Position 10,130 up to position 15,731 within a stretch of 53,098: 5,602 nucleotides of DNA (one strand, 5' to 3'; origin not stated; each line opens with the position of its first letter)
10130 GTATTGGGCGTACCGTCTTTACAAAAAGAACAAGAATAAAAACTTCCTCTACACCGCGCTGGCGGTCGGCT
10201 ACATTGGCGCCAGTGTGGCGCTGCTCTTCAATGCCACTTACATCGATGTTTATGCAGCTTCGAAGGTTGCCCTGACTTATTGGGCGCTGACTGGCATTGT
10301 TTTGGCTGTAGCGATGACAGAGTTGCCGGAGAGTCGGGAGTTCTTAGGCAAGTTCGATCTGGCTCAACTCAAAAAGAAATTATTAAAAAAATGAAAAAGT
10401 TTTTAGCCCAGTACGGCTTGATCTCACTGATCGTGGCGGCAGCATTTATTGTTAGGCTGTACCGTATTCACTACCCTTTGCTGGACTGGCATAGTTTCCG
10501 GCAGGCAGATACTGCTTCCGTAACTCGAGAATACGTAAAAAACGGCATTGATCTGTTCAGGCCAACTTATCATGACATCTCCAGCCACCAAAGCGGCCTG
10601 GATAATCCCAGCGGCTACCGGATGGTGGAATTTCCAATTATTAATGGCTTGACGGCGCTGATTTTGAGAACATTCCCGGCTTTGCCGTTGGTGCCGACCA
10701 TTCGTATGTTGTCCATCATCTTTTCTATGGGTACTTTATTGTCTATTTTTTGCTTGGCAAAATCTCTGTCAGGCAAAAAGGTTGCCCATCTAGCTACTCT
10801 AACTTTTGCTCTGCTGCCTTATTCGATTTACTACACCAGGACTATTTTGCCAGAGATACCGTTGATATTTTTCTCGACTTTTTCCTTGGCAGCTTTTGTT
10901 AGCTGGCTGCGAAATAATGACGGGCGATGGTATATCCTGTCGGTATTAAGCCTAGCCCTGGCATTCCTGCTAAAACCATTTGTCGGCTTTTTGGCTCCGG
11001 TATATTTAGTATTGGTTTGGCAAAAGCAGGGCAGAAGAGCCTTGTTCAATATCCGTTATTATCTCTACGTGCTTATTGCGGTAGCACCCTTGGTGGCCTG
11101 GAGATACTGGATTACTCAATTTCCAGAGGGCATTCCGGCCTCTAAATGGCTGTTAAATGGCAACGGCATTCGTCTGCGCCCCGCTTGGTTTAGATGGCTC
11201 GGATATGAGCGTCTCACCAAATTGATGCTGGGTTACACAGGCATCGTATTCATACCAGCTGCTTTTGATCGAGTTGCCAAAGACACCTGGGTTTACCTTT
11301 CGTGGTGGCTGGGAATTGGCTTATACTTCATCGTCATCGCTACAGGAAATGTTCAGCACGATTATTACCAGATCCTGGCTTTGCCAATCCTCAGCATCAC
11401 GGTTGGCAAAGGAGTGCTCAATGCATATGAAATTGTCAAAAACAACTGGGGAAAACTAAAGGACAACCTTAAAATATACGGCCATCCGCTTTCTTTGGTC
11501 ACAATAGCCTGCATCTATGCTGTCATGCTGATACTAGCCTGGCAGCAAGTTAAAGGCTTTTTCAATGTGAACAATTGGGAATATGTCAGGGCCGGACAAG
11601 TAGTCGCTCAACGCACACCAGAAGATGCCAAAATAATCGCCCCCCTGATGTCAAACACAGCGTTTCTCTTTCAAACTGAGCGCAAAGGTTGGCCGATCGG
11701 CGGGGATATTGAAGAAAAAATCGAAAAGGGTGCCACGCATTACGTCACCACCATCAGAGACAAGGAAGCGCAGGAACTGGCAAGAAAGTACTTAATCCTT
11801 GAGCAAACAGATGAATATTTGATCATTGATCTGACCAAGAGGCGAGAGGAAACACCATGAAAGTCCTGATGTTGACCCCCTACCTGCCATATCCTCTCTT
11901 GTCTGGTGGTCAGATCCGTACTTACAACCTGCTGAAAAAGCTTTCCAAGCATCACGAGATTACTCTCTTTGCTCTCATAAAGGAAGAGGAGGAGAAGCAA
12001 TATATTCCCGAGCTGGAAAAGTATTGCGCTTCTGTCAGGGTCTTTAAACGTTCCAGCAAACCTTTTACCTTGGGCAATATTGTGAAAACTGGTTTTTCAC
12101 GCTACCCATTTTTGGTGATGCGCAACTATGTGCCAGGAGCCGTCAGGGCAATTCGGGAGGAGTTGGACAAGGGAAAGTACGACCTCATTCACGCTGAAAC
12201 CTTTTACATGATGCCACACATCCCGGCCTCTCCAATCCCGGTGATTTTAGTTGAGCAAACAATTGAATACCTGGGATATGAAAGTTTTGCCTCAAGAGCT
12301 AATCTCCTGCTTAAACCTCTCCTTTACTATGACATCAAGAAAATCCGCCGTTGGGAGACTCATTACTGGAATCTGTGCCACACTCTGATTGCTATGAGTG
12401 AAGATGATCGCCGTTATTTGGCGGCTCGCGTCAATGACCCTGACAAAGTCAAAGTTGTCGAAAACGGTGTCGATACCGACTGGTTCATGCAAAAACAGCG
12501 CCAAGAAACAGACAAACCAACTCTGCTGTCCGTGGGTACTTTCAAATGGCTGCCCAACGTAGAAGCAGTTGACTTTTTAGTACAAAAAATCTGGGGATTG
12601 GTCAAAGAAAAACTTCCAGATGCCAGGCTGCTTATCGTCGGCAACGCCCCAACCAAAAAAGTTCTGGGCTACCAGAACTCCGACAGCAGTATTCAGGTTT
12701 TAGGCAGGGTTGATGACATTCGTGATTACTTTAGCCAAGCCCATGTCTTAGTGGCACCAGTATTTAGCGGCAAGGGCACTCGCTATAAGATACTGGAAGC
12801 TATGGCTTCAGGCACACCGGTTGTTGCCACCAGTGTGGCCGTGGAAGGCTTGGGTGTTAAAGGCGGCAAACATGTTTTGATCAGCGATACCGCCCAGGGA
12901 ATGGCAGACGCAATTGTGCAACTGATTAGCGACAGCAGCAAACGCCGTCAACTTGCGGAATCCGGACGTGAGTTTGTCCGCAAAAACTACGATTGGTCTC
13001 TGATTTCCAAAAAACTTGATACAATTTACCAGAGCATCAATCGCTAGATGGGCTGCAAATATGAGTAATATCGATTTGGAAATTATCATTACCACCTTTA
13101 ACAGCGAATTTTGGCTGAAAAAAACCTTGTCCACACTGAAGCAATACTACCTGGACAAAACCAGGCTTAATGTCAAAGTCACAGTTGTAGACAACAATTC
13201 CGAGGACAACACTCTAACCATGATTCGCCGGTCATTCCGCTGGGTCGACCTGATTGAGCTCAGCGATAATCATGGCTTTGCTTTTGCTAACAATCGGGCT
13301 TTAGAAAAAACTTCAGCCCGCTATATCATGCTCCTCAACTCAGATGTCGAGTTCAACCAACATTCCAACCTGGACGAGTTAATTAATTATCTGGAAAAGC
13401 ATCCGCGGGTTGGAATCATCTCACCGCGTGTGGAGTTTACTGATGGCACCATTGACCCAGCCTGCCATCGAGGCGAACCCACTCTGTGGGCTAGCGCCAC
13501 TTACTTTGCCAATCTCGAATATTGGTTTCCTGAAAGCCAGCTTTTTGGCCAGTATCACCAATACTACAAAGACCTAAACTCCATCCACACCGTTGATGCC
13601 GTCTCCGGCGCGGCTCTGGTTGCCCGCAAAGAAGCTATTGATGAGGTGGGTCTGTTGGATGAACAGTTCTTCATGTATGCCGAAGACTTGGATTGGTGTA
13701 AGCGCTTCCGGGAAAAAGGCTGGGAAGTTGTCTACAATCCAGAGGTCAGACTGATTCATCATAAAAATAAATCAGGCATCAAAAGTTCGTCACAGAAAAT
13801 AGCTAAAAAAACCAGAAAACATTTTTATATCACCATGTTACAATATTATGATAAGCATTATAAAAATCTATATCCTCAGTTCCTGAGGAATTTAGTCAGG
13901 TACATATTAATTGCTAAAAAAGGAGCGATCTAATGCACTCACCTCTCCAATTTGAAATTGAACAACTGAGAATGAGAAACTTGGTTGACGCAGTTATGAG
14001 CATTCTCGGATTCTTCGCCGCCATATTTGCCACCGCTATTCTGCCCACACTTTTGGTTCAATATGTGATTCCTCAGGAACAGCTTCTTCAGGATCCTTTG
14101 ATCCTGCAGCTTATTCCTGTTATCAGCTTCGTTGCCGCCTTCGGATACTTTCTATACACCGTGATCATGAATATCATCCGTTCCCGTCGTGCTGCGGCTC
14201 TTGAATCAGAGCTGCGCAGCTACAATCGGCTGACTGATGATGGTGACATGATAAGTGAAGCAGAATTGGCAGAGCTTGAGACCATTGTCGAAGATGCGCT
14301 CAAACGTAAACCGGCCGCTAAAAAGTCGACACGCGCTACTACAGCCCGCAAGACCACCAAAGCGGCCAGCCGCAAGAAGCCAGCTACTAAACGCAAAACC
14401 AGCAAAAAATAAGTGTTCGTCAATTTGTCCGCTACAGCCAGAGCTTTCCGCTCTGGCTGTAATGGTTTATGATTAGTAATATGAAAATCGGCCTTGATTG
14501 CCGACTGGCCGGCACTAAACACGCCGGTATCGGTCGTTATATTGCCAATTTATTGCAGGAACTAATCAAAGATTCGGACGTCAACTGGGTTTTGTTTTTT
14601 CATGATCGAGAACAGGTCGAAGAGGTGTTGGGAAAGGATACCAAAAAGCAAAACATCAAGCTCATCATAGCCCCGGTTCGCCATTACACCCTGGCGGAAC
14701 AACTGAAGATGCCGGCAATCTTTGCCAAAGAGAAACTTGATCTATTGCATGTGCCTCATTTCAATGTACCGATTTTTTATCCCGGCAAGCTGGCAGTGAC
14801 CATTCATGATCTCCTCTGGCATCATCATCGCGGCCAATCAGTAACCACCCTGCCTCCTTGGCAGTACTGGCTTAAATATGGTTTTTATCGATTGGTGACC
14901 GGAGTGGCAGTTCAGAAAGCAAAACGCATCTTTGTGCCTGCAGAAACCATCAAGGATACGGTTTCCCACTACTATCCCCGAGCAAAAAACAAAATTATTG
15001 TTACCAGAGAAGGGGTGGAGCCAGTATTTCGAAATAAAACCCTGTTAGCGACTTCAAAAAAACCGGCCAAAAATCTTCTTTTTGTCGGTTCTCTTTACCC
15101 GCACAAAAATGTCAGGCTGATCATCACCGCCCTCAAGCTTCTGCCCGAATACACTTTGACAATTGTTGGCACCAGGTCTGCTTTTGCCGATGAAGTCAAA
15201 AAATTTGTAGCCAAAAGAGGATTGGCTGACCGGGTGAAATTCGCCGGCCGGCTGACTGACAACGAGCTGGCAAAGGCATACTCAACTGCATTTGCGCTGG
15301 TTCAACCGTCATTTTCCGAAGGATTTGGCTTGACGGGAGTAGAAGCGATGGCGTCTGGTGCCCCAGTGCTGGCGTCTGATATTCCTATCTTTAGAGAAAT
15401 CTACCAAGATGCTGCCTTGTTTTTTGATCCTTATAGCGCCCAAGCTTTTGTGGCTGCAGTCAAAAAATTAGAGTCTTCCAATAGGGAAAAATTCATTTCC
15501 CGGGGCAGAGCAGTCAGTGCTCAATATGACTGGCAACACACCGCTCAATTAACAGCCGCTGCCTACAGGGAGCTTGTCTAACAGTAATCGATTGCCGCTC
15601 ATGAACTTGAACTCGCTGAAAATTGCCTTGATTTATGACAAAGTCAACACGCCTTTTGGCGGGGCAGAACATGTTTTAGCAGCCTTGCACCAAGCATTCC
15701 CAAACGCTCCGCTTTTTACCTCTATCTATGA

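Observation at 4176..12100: Two perfect intragenic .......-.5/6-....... palindromes in different glycosyltransferase genes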

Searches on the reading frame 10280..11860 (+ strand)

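Call 16: search_protein_families(library=pfam, proteins=[window:10280-11860:+])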
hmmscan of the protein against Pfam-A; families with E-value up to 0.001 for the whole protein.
window:10280-11860:+ (526 aa): 2 families
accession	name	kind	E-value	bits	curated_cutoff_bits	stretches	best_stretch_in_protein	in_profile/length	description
PF13231.12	PMT_2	-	1.6e-13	51.6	26.1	1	141-277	24-160/160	Dolichyl-phosphate-mannose-protein mannosyltransferase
PF02366.24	PMT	-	4.3e-09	36.7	22.7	1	140-263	84-217/245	Dolichyl-phosphate-mannose-protein mannosyltransferase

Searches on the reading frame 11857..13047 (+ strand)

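Call 17: search_protein_families(library=pfam, proteins=[window:11857-13047:+])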
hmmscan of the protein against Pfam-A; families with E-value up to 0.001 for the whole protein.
window:11857-13047:+ (396 aa): 5 families
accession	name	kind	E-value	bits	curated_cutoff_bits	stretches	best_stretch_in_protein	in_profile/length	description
PF13692.12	Glyco_trans_1_4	-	1.9e-28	99.9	27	1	221-359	2-142/142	Glycosyl transferases group 1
PF13439.12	Glyco_transf_4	-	9.7e-17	62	28.5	1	16-208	2-169/170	Glycosyltransferase Family 4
PF00534.26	Glycos_transf_1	-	1.8e-16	60.6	26.4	1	211-372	6-171/172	Glycosyl transferases group 1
PF13524.12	Glyco_trans_1_2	-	1.3e-09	38.6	25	1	252-381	11-136/144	Glycosyl transferase-like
PF13579.12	Glyco_trans_4_4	-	3.1e-05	24.8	29.7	1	17-204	2-158/158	Glycosyl transferase 4-like domain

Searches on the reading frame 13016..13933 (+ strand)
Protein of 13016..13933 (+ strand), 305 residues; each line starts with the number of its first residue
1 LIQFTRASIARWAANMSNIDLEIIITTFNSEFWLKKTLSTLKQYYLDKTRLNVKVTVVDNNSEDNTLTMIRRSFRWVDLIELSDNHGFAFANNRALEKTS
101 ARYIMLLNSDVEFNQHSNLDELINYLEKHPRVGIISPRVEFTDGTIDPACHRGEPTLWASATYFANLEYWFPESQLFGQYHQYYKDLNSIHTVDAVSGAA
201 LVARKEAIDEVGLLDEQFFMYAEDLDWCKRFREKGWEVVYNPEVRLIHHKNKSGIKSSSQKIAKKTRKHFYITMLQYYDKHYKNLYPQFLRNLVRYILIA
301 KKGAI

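Call 17: search_protein_families(library=pfam, proteins=[window:13016-13933:+])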
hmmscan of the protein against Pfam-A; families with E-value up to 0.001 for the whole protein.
window:13016-13933:+ (305 aa): 6 families
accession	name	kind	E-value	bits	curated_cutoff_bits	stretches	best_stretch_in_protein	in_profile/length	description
PF00535.33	Glycos_transf_2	-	7.5e-20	72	23.3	1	23-147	2-124/168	Glycosyl transferase family 2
PF13641.12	Glyco_tranf_2_3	-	6.2e-10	39.9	27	1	22-254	4-217/230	Glycosyltransferase like family 2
PF13712.12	Glyco_tranf_2_5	-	4.6e-09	36.7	27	1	77-260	30-200/210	Glycosyltransferase like family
PF13632.12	Glyco_trans_2_3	-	1.3e-06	28.8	27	1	188-260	64-134/198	Glycosyl transferase family group 2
PF13506.12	Glyco_transf_21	-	6.5e-06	26.2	21.7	1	93-246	23-152/174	Glycosyl transferase family 21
PF10111.15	Glyco_tranf_2_2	-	0.00015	21.8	27.3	0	29-264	10-237/276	Glycosyltransferase like family 2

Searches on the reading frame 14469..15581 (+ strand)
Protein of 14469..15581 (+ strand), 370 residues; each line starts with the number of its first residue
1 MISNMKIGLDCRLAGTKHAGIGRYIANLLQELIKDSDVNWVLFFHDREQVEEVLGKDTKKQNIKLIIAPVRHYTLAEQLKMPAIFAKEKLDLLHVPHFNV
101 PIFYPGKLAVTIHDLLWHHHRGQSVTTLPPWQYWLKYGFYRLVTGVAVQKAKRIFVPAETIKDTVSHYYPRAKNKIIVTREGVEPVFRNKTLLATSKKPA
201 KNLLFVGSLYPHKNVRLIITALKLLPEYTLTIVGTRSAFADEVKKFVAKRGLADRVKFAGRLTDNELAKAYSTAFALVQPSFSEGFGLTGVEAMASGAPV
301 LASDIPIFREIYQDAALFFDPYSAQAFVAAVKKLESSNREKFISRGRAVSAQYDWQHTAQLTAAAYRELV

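Call 17: search_protein_families(library=pfam, proteins=[window:14469-15581:+])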
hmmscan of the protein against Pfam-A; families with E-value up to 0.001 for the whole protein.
window:14469-15581:+ (370 aa): 5 families
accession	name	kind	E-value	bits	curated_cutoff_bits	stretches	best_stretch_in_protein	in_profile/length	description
PF00534.26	Glycos_transf_1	-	9.1e-33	113.6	26.4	1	198-347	13-170/172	Glycosyl transferases group 1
PF13692.12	Glyco_trans_1_4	-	3.9e-25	89.2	27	1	201-334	2-139/142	Glycosyl transferases group 1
PF20706.3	GT4-conflict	-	1.1e-10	41.5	26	1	184-340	178-345/385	Family 4 Glycosyltransferase in conflict systems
PF13439.12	Glyco_transf_4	-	1.2e-09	38.9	28.5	1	20-185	3-168/170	Glycosyltransferase Family 4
PF13524.12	Glyco_trans_1_2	-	7.2e-07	29.7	25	1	216-360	3-140/144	Glycosyl transferase-like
